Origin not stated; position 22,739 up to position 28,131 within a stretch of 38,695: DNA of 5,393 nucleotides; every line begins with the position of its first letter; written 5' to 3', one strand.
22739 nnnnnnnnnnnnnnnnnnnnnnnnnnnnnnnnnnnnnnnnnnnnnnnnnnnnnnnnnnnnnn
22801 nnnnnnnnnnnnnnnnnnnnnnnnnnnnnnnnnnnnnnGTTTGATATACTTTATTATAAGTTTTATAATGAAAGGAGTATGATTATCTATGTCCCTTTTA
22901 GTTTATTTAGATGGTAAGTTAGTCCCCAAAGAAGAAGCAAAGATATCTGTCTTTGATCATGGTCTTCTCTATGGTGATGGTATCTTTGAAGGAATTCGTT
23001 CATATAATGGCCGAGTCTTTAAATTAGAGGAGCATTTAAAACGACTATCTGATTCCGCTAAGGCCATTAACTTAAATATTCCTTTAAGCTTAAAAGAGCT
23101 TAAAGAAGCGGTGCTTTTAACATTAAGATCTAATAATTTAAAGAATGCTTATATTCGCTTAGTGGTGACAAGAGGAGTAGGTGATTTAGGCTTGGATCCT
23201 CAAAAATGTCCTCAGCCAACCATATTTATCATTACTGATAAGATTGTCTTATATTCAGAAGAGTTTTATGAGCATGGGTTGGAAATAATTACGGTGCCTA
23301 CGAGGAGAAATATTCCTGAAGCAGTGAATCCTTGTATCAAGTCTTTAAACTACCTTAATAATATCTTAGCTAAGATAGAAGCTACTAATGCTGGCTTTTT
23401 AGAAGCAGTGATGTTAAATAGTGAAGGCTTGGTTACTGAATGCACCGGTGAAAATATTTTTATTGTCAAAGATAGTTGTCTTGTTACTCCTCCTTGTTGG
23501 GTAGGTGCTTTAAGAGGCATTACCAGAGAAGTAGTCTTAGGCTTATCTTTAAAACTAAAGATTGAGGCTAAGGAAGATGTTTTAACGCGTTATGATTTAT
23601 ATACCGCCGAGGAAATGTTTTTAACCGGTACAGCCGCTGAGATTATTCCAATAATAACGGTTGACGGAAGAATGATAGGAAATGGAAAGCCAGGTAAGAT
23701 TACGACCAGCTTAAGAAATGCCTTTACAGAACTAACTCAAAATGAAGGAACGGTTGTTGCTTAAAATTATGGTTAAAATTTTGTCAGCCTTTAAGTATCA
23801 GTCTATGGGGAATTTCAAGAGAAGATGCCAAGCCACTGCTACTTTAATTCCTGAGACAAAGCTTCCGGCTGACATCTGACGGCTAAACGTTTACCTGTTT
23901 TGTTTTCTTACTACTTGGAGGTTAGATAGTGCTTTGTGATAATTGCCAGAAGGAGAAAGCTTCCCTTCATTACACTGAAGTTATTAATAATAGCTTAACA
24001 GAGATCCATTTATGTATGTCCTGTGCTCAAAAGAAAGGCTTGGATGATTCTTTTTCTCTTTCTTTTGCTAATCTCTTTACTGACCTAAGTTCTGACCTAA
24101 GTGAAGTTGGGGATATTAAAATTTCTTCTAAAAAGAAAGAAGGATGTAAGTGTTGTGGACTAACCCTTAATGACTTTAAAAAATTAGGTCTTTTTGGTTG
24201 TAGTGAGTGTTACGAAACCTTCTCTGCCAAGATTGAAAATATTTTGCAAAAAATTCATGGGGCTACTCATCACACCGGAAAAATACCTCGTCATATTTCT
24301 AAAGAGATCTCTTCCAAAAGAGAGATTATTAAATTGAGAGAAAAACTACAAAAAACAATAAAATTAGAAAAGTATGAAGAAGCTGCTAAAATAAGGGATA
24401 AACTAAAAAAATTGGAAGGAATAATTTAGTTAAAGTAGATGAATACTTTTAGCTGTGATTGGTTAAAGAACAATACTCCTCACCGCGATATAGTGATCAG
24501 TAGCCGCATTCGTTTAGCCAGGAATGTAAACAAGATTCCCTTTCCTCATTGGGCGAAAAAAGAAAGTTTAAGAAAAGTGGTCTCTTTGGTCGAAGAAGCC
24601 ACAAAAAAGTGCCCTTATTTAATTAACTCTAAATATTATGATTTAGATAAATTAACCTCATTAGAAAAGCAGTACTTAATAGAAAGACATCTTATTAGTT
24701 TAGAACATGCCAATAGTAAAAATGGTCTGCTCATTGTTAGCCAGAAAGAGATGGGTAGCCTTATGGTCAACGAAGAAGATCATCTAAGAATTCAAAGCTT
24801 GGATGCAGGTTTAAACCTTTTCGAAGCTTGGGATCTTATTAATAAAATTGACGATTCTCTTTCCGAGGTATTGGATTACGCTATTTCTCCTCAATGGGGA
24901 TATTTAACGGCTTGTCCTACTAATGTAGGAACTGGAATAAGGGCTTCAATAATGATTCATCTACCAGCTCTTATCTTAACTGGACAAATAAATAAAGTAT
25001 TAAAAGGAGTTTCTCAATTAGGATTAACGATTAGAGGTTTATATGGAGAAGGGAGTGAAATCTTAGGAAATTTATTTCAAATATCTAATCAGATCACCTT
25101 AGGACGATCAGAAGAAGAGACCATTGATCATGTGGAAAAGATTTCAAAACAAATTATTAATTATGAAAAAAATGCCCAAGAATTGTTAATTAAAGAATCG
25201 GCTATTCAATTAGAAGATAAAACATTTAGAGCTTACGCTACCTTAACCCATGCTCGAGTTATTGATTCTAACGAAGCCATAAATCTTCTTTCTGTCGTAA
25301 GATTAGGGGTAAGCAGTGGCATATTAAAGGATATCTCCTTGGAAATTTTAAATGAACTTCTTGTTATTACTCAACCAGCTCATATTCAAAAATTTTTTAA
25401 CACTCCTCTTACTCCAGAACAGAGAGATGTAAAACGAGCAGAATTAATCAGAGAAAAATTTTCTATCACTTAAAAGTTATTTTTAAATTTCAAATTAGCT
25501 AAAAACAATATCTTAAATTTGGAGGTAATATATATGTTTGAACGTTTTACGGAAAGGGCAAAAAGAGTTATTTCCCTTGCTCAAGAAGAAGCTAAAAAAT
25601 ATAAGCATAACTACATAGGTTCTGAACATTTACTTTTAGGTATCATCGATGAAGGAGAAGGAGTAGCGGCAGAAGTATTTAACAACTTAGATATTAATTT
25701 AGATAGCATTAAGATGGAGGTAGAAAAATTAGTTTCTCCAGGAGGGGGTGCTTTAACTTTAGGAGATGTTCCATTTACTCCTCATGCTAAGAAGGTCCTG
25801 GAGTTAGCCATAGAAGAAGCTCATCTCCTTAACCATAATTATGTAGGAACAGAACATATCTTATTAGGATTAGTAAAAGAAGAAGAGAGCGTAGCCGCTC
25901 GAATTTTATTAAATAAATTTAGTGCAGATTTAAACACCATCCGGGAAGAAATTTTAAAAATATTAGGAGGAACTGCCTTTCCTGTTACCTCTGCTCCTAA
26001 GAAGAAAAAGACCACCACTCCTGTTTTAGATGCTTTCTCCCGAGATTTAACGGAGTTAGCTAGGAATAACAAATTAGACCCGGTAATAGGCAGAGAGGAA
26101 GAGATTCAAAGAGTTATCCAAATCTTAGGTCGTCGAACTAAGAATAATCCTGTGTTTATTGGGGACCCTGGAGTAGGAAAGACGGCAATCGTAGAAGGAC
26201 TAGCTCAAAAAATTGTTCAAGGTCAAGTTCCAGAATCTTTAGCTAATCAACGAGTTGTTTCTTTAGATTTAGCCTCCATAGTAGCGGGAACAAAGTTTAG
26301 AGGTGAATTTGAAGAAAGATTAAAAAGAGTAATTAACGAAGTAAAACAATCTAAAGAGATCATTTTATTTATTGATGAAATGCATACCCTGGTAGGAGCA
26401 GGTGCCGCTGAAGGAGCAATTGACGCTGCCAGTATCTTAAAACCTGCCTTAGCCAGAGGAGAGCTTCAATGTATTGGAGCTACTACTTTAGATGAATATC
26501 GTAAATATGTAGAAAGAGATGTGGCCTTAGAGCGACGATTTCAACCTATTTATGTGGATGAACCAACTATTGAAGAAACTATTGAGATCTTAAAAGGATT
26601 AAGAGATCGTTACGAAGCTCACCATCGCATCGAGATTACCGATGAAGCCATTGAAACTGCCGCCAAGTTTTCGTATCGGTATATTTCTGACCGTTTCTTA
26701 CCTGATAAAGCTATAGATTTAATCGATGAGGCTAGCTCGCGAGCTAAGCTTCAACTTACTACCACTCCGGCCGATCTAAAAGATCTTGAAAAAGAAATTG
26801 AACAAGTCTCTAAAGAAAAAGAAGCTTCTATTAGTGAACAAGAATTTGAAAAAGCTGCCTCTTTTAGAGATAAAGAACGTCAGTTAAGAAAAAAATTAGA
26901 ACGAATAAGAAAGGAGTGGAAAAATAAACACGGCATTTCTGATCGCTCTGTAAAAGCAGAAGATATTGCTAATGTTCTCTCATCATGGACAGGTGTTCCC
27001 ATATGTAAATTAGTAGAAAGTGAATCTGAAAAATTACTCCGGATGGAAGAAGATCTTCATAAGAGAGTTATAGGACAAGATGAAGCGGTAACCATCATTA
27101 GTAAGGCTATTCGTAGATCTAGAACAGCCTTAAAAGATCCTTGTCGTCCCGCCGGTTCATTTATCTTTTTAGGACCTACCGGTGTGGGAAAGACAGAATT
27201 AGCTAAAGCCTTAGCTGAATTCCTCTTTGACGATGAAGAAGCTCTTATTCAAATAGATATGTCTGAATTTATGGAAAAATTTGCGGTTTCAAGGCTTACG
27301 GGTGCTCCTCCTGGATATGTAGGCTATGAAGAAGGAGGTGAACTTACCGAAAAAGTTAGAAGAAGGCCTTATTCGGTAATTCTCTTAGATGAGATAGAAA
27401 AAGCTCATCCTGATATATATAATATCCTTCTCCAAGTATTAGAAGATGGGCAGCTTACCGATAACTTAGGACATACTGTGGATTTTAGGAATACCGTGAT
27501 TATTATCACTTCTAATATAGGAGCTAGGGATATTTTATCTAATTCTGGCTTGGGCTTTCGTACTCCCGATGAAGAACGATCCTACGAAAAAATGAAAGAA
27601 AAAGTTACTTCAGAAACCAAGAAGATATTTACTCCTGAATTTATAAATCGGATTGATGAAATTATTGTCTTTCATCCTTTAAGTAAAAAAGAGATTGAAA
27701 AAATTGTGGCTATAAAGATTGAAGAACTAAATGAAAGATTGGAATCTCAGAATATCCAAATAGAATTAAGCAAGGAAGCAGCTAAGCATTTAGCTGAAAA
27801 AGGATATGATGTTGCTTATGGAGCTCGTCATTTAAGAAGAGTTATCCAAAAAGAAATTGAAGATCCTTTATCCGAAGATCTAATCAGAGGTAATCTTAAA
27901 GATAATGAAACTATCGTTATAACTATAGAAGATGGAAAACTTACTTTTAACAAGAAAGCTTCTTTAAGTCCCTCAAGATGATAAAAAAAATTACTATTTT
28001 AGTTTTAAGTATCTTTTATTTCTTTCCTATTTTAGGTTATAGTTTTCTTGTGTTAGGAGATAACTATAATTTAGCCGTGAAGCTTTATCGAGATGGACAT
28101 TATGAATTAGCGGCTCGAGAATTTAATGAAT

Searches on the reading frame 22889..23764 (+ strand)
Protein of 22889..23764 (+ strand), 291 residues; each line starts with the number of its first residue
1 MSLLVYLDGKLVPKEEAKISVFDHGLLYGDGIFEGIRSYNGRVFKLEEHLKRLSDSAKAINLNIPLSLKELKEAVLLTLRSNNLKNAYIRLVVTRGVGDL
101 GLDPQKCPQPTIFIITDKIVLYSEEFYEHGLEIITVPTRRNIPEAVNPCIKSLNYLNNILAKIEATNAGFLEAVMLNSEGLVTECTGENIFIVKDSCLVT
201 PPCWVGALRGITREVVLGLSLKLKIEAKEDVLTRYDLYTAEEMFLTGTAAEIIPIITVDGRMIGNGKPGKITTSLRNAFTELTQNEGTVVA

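Call 20: search_protein_families(library=pfam, proteins=[window:22889-23764:+])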
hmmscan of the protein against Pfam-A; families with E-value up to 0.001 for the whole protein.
window:22889-23764:+ (291 aa): 1 family
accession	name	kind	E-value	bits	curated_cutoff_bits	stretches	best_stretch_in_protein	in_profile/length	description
PF01063.24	Aminotran_4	-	7e-58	196.5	28.5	1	31-255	1-220/223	Amino-transferase class IV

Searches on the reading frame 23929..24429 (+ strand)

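Call 20: search_protein_families(library=pfam, proteins=[window:23929-24429:+])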
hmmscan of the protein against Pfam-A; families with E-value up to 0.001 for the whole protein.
window:23929-24429:+ (166 aa): 1 family
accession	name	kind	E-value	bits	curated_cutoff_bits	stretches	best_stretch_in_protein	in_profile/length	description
PF02151.25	UVR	-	5.3e-07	29.6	21.5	1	130-163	1-34/36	UvrB/uvrC motif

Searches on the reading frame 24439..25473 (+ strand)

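Call 20: search_protein_families(library=pfam, proteins=[window:24439-25473:+])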
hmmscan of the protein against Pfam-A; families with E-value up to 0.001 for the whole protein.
window:24439-25473:+ (344 aa): 1 family
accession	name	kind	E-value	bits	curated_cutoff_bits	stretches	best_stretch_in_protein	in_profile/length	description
PF00217.24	ATP-gua_Ptrans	-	6.6e-69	231.8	22.4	1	47-245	2-202/203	ATP:guanido phosphotransferase, C-terminal catalytic domain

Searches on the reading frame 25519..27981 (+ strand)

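Call 20: search_protein_families(library=pfam, proteins=[window:25519-27981:+])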
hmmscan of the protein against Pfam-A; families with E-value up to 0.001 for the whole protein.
window:25519-27981:+ (820 aa): 29 families (the best 25 are shown)
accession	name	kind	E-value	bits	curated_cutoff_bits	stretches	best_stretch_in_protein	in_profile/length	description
PF07724.20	AAA_2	-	1.1e-70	237.5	27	1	543-715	1-166/166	AAA domain (Cdc48 subfamily)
PF17871.7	AAA_lid_9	-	3e-35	120.7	22.8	1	351-451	2-102/104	AAA lid domain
PF02861.25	Clp_N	-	1.1e-31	109.1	20.7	2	21-72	1-52/53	Clp amino terminal domain, pathogenicity island component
PF10431.15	ClpB_D2-small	-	1e-27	96.4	21.9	1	721-801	1-81/81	C-terminal, D2-small domain, of ClpB protein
PF00004.35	AAA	-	3.6e-24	86.1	21.2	2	212-323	2-109/131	ATPase family associated with various cellular activities (AAA)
PF07728.20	AAA_5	-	2.2e-17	63.8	22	1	548-667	2-123/139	AAA domain (dynein-related subfamily)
PF00158.32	Sigma54_activat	-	9.2e-12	45.4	20.2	1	530-664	7-139/168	Sigma-54 interaction domain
PF13191.12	AAA_16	-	1.5e-11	45.6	32.6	1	189-289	2-142/167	AAA ATPase domain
PF13401.12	AAA_22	-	2.7e-11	44.4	27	0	207-293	4-97/130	AAA domain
PF20720.3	nSTAND3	-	2.5e-07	31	27.2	0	548-583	20-55/155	Novel STAND NTPase 3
PF13173.12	AAA_14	-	2.9e-06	27.7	27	0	216-292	10-75/129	AAA domain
PF01078.27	Mg_chelatase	-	3.7e-06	26.9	20.3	0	547-575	24-54/207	Magnesium chelatase, subunit ChlI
PF02151.25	UVR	-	4.1e-06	26.8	21.5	1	424-459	1-36/36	UvrB/uvrC motif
PF13238.12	AAA_18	-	5.7e-06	27.2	29.4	0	214-280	4-68/128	AAA domain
PF01695.23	IstB_IS21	-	7.2e-06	26.1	24.1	0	547-566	94-113/238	IstB-like ATP binding protein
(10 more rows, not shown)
